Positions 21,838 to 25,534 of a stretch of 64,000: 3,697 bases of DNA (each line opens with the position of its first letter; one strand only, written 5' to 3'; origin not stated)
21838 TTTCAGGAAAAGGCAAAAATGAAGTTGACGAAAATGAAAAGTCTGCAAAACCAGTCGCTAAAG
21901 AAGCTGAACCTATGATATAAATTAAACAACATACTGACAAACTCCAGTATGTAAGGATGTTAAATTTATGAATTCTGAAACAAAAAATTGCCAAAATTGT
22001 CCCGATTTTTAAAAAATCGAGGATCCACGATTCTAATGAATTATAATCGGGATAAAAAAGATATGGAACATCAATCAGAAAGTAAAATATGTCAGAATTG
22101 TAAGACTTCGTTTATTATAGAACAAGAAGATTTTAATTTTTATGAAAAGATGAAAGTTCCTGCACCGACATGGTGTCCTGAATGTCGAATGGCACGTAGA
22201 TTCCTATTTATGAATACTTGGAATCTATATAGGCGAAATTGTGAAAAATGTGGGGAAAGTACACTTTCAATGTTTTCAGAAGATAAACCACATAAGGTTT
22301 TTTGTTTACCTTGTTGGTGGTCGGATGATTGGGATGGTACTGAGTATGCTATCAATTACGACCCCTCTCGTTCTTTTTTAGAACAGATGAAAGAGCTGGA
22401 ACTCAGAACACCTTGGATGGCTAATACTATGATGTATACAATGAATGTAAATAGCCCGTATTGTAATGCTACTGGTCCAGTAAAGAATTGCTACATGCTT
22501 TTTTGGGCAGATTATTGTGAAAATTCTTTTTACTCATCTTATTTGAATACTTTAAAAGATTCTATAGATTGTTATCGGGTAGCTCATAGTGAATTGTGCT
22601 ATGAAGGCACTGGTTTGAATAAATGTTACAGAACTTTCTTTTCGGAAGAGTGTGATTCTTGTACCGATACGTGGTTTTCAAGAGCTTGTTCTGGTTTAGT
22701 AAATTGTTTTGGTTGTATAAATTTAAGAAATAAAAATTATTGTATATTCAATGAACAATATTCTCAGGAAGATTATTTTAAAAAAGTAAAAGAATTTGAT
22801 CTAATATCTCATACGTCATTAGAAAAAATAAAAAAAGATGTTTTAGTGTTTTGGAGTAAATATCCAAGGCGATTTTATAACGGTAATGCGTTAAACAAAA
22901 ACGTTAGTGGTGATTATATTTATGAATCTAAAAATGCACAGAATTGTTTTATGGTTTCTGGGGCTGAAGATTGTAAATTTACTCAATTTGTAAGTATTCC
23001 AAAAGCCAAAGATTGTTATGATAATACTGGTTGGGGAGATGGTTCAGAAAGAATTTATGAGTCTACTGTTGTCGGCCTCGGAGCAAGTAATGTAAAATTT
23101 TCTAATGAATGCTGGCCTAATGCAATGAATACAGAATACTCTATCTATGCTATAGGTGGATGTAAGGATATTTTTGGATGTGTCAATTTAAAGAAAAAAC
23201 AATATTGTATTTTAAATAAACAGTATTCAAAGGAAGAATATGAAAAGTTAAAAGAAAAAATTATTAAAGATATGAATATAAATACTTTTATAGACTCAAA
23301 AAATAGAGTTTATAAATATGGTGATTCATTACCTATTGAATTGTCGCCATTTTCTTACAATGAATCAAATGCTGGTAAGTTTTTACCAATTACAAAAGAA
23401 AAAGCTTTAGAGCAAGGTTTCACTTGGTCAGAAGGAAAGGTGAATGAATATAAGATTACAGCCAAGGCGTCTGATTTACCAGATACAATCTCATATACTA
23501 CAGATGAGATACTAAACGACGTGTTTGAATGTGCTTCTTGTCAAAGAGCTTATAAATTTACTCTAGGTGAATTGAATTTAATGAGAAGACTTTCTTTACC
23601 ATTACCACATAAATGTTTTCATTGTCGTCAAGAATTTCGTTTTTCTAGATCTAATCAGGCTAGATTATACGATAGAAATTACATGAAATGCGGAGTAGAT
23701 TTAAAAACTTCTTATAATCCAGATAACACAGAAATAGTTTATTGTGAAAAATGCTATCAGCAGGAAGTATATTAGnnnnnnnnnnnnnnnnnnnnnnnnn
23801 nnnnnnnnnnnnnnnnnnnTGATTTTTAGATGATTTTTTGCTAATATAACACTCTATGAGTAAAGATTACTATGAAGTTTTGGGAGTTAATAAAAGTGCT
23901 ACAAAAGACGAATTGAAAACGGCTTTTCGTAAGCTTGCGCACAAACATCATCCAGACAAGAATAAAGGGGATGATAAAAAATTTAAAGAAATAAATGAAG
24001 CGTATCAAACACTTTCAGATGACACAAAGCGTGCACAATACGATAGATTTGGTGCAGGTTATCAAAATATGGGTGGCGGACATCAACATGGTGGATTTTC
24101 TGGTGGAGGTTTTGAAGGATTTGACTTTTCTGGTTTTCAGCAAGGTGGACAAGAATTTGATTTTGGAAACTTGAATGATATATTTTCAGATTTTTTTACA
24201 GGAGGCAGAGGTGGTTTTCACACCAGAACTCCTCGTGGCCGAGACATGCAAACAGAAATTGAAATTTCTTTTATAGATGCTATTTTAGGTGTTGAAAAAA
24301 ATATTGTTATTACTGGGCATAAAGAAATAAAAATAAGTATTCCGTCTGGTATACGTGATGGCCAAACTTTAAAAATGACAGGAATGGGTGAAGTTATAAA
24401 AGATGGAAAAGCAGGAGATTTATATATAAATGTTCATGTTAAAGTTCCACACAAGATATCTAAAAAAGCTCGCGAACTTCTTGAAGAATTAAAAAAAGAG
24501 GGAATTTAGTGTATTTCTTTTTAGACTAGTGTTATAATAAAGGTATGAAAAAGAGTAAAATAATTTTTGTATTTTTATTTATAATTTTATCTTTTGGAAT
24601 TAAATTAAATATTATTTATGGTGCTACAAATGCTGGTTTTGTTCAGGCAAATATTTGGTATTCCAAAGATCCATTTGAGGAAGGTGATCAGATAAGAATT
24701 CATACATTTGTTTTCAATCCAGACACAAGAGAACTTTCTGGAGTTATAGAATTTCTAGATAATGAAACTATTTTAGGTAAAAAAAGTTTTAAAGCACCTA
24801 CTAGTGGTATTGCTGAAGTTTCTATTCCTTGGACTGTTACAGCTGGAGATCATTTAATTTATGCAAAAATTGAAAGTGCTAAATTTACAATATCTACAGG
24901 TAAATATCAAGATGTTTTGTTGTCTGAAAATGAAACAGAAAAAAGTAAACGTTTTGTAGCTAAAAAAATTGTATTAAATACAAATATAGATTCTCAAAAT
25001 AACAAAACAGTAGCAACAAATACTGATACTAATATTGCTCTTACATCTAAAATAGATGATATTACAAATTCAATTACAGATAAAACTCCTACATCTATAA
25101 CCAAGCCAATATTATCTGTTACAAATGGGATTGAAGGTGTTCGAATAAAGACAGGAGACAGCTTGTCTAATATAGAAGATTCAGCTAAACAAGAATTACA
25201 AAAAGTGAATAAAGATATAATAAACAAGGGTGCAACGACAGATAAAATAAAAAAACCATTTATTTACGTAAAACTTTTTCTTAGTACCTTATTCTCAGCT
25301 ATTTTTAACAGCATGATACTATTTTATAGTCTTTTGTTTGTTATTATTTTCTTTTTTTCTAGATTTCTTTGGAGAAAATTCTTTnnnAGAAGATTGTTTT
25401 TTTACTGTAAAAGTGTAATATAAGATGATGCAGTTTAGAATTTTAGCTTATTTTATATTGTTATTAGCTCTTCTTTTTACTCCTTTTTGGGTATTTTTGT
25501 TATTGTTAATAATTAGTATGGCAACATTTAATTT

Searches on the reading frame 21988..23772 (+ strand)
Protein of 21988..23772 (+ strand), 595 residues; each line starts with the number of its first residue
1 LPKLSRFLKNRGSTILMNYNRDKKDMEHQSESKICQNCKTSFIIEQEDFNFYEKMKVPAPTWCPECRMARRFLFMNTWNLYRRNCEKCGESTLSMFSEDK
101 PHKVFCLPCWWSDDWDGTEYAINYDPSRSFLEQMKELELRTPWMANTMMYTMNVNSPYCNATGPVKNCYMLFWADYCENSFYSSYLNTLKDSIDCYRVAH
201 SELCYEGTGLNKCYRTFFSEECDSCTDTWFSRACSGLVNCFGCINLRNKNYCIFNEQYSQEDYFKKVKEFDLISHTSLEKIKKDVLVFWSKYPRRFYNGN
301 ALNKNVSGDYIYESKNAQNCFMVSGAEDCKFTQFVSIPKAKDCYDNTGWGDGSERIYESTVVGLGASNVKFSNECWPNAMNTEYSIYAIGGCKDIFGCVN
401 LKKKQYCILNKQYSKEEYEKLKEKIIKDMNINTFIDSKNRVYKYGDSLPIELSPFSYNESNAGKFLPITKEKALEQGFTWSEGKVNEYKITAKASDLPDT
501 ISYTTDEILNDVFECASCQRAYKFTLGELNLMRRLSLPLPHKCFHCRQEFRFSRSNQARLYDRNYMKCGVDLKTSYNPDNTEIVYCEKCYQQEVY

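Call 6: search_protein_families(library=pfam, proteins=[window:21988-23772:+], max_evalue=0.1)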
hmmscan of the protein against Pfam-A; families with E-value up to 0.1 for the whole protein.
window:21988-23772:+ (595 aa): 3 families
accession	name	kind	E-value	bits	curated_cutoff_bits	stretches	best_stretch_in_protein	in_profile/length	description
PF13451.12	zf_Tbcl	-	0.0025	18.2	24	1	34-71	6-44/48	Probable treble clef domain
PF23477.1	zf_Tbcl_2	-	0.0026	17.9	27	1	567-593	10-36/37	Probable treble clef zinc finger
PF07319.16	DnaI_N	-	0.098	13.7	24.1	0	408-439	11-42/94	Primosomal protein DnaI N-terminus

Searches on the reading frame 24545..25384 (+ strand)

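Call 6: search_protein_families(library=pfam, proteins=[window:24545-25384:+], max_evalue=0.1)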
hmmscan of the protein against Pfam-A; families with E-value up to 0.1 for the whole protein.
window:24545-25384:+ (280 aa): 1 family
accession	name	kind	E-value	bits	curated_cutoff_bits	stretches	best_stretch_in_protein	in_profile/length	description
PF25278.1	DUF7872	-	0.083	12.8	26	0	157-228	10-79/224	Domain of unknown function (DUF7872)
